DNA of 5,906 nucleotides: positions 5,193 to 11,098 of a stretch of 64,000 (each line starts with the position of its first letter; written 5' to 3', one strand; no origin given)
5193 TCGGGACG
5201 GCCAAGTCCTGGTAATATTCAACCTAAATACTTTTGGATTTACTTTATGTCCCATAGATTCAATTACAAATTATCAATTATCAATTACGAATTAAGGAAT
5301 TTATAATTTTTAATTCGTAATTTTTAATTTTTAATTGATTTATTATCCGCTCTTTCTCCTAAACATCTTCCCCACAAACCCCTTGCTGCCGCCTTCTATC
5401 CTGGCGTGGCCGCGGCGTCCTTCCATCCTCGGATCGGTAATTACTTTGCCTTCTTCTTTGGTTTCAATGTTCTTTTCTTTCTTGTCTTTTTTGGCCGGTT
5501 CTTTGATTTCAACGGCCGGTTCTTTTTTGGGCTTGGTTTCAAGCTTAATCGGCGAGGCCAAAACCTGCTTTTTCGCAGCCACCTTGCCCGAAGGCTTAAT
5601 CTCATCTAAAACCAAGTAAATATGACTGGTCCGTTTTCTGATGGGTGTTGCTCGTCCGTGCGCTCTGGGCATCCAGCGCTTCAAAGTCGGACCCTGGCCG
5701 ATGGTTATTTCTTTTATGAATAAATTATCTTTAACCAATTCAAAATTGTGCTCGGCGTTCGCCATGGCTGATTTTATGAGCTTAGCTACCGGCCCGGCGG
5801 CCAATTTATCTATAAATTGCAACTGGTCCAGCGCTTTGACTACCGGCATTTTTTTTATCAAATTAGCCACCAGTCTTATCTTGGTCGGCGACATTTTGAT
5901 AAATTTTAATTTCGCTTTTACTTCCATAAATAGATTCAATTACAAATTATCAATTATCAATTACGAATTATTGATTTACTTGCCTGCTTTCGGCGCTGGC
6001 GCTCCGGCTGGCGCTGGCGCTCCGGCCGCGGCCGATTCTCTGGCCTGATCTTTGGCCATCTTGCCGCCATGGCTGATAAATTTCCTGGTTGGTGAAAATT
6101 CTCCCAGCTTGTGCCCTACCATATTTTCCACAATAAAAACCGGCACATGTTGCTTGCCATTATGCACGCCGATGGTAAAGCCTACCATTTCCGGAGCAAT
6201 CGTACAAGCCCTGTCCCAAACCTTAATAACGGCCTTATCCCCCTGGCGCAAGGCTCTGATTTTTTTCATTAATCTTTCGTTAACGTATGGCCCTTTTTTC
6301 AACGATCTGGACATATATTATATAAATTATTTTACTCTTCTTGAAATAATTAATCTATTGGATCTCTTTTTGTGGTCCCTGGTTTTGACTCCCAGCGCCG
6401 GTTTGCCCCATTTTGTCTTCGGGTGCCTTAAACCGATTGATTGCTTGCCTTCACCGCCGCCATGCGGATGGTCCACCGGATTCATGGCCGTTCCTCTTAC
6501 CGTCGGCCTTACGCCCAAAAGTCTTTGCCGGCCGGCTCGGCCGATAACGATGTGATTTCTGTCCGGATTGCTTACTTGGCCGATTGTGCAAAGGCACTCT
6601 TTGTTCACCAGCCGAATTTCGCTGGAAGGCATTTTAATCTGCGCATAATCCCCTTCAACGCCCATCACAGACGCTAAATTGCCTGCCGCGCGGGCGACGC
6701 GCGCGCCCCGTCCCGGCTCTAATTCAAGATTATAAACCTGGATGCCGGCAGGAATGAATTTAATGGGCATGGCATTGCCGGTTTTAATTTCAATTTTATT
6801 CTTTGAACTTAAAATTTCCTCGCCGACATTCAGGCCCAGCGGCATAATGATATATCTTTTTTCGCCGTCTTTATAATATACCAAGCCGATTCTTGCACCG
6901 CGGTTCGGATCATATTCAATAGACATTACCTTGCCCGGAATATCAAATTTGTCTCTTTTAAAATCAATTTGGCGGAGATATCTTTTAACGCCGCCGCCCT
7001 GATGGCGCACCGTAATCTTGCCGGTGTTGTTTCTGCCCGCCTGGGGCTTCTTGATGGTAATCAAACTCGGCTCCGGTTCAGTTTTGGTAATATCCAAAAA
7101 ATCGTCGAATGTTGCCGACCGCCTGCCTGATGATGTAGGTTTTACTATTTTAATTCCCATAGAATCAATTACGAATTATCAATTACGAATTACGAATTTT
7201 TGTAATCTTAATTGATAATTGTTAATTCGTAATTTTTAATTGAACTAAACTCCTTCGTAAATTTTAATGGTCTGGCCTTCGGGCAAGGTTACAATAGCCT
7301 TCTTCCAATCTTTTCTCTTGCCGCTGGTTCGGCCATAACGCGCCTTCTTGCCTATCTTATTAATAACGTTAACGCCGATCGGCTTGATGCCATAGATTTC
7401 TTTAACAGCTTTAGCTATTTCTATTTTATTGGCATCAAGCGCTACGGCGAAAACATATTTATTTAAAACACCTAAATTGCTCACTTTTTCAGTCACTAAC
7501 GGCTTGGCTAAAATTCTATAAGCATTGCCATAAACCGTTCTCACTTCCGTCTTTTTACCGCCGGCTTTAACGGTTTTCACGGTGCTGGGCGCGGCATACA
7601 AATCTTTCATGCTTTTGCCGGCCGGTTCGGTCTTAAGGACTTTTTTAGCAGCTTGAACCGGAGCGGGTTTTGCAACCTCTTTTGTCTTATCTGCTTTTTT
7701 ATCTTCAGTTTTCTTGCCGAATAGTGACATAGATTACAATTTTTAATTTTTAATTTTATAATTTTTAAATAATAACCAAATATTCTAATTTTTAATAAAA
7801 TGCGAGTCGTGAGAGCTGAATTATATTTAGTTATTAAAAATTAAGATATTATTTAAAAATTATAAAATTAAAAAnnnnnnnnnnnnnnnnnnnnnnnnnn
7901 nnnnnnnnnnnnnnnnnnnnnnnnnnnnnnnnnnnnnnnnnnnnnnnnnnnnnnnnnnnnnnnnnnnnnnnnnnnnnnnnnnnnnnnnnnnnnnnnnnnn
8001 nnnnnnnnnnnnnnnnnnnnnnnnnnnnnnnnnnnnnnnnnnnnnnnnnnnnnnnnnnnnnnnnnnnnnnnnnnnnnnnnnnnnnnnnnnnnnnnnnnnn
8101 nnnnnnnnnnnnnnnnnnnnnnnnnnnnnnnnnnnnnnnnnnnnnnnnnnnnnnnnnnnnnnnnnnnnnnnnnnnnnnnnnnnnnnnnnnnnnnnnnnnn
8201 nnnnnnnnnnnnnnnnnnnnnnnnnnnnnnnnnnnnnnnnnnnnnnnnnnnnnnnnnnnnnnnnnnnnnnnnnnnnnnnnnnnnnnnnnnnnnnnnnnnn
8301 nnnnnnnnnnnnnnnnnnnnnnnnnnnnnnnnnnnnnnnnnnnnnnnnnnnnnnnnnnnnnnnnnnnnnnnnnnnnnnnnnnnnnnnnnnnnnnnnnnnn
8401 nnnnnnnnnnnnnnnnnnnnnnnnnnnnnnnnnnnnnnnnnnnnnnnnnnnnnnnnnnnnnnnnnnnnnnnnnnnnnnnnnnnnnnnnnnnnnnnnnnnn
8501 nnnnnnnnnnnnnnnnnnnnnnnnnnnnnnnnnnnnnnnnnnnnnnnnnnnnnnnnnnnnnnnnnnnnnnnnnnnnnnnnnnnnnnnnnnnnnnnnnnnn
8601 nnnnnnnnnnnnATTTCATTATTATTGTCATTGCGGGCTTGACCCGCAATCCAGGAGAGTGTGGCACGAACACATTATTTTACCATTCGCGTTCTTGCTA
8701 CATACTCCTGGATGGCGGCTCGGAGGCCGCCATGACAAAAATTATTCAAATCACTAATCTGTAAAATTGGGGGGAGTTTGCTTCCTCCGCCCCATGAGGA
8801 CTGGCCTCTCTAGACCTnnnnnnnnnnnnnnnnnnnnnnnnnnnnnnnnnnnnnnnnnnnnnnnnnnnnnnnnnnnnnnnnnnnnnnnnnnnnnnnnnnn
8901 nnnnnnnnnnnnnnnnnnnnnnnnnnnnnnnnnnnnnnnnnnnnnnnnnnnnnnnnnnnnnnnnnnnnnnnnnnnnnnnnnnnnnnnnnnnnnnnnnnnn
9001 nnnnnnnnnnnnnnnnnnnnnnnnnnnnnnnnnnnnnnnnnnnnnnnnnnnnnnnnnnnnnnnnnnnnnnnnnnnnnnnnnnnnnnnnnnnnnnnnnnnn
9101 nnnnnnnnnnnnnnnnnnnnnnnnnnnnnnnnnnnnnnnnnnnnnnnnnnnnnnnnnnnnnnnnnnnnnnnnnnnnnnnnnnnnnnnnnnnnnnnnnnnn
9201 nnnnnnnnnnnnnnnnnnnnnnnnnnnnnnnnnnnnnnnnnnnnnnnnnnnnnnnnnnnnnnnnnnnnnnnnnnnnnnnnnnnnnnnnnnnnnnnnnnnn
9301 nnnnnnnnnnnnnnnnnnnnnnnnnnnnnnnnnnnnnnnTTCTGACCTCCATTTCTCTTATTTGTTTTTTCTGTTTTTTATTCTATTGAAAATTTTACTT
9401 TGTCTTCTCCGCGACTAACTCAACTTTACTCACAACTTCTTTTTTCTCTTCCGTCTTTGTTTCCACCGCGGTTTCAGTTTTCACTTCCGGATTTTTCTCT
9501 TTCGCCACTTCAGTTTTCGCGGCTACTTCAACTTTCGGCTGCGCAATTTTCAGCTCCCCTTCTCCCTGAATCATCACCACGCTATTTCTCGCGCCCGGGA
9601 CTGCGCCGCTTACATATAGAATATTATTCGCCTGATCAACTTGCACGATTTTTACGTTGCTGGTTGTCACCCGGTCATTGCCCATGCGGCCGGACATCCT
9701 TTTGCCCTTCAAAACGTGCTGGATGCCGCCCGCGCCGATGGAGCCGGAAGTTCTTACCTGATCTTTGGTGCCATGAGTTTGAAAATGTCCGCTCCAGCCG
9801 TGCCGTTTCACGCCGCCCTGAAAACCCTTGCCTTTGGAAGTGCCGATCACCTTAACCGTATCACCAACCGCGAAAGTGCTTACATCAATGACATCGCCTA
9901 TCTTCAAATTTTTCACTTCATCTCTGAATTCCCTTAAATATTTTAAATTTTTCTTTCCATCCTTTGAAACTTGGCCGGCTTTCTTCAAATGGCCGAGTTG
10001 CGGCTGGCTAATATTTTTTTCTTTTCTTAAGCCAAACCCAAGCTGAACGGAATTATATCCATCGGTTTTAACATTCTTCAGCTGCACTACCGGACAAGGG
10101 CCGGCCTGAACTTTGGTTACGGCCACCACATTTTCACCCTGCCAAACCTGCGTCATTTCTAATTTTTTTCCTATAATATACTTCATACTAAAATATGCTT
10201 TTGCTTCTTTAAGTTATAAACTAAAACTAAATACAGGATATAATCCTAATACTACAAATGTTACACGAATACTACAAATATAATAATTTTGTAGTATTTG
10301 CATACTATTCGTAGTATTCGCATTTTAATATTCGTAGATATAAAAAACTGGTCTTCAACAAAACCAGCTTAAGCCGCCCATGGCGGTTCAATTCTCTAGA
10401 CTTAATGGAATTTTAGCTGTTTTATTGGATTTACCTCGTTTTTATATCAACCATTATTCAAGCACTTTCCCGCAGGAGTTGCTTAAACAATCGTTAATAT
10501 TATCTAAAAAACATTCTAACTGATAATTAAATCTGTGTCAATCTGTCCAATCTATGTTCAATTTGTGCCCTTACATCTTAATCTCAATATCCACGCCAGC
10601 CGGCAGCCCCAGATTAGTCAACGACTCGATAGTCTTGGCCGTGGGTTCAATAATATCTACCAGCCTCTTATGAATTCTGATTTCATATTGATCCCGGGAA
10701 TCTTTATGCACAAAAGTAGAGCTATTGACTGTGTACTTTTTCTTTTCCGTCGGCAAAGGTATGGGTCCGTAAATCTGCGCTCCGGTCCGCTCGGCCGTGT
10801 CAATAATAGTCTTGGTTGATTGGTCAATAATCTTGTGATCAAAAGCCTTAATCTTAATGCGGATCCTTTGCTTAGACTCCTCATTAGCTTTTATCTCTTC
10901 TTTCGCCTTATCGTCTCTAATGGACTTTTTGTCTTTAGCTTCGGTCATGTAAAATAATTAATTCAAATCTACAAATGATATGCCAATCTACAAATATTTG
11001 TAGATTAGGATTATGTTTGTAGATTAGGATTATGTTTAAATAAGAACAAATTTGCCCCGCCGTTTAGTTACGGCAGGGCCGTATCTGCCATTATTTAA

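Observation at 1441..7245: Ribosomal protein operons punctuated by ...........-type palindromic spacers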

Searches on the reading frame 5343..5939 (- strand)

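Call 10: search_protein_families(library=pfam, proteins=[window:5343-5939:-])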
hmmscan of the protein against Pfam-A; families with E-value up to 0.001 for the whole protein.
window:5343-5939:- (198 aa): 1 family
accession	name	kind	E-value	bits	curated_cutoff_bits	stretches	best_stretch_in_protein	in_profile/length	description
PF00237.24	Ribosomal_L22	-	5e-38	129.9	28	1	9-111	1-103/104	Ribosomal protein L22p/L17e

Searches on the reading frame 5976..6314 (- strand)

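Call 10: search_protein_families(library=pfam, proteins=[window:5976-6314:-])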
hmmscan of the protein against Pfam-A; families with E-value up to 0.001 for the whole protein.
window:5976-6314:- (112 aa): 1 family
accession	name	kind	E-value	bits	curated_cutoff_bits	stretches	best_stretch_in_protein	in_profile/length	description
PF00203.26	Ribosomal_S19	-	2.6e-35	120.5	27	1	3-82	1-81/81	Ribosomal protein S19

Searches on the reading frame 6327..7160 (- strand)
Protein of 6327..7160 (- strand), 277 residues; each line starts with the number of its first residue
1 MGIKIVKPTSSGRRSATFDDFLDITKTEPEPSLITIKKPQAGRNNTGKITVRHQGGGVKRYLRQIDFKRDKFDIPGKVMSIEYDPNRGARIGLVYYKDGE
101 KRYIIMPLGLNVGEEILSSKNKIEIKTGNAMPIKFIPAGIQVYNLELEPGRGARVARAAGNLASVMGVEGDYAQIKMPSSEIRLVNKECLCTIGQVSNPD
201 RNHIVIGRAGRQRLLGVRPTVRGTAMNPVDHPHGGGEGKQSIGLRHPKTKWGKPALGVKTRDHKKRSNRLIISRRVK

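Call 10: search_protein_families(library=pfam, proteins=[window:6327-7160:-])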
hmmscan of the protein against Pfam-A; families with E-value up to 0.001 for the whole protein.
window:6327-7160:- (277 aa): 2 families
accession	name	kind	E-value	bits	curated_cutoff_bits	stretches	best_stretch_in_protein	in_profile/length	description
PF03947.24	Ribosomal_L2_C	-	2.1e-49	167.2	33.7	1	126-252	1-126/126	Ribosomal Proteins L2, C-terminal domain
PF00181.30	Ribosomal_L2_N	-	2.3e-33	114.5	23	1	42-118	1-77/77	Ribosomal Proteins L2, RNA binding N-terminal domain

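Call 13: find_related_loci(query=window:6327-7160:-, collection=genome_contigs, flank=10000)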
Query window:6327-7160:- (277 aa) in genome_contigs; peptide patterns used: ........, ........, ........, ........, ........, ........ (x = any residue, [..] = any of these).
600 stretches matched a pattern (row limit reached: there are more); 588 encode a relative of the query (tblastn E <= 1e-3); the best 80 are kept; 80 distinct loci.
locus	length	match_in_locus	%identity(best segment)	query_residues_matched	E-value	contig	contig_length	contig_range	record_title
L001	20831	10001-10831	90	1-277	6e-168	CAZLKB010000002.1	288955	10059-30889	MAG TPA_asm: uncultured Gammaproteobacteria bacterium isolate binchicken_co115_145 genome assembly, contig: NODE_37_leng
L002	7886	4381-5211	87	1-277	3e-166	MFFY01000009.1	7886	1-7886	MAG: Candidatus Falkowbacteria bacterium RIFCSPLOWO2_12_FULL_45_13 rifcsplowo2_12_scaffold_15622, whole genome shotgun s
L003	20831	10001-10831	86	1-277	5e-161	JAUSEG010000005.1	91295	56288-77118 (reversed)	MAG: bacterium isolate E14_maxbin.173 E14_k141_250723, whole genome shotgun sequence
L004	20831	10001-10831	86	1-277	6e-160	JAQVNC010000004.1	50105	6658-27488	MAG: Patescibacteria group bacterium isolate STF1_148 NODE_1288_length_50105_cov_6.267058_Sandtown_F1, whole genome shot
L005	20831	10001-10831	86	1-277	3e-159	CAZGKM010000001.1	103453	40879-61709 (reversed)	MAG TPA_asm: uncultured Gammaproteobacteria bacterium isolate SRP319275_co4_39 genome assembly, contig: NODE_93_length_1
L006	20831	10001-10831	86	1-277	2e-159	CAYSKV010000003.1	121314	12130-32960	MAG TPA_asm: uncultured Gammaproteobacteria bacterium isolate binchicken_co154_6 genome assembly, contig: NODE_96_length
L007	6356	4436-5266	86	1-277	1e-159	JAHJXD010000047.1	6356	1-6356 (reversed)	MAG: Patescibacteria group bacterium isolate UML_A.mb.15 UML_A.mb.15_k141_88708, whole genome shotgun sequence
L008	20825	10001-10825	84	1-275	4e-156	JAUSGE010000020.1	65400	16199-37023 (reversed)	MAG: bacterium isolate E14_metabat.bin.105 E14_k141_322724, whole genome shotgun sequence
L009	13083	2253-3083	83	1-277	1e-152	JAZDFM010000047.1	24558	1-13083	MAG: bacterium isolate MEGAHIT-group-0.207 k141_18010376, whole genome shotgun sequence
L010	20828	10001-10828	74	1-277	4e-137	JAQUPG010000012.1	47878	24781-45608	MAG: Patescibacteria group bacterium isolate STD1_219 NODE_1425_length_47878_cov_6.217524_Sandtown_D1, whole genome shot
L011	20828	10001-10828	71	1-277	2e-134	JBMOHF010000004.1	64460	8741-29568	MAG: Patescibacteria group bacterium isolate Deming_bin.338 contig673, whole genome shotgun sequence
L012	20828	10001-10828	71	1-277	6e-134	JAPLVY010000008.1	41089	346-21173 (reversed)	MAG: Candidatus Falkowbacteria bacterium isolate LacPavin_0818_WC55_MAG_40_9 LacPavin_0818_WC55_scaffold_319942, whole g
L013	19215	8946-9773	72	1-277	5e-134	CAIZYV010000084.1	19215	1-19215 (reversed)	Candidatus Falkowbacteria bacterium isolate Loc090907-5m_bin-395 genome assembly, contig: bin-395:084/114, whole genome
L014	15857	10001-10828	70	1-277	6e-134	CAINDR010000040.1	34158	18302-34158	Candidatus Falkowbacteria bacterium isolate Loclat_bin-10343 genome assembly, contig: bin-10343:40/64, whole genome shot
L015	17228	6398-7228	71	1-277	3e-133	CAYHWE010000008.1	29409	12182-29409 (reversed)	MAG TPA_asm: uncultured Gammaproteobacteria bacterium isolate ERP119705_co15_594 genome assembly, contig: NODE_1291_leng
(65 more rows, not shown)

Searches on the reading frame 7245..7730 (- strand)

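Call 10: search_protein_families(library=pfam, proteins=[window:7245-7730:-])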
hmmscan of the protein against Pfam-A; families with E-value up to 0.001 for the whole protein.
window:7245-7730:- (161 aa): 1 family
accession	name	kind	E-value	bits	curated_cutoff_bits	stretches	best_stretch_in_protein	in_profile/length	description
PF00276.25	Ribosomal_L23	-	6.1e-29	100.7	30.8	1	73-156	2-85/86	Ribosomal protein L23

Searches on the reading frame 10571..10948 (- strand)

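Call 10: search_protein_families(library=pfam, proteins=[window:10571-10948:-])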
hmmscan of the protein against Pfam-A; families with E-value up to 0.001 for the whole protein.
window:10571-10948:- (125 aa): 1 family
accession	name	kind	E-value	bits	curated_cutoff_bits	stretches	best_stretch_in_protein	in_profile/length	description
PF00338.27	Ribosomal_S10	-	3.5e-33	114.2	21.2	1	30-124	1-98/98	Ribosomal protein S10p/S20e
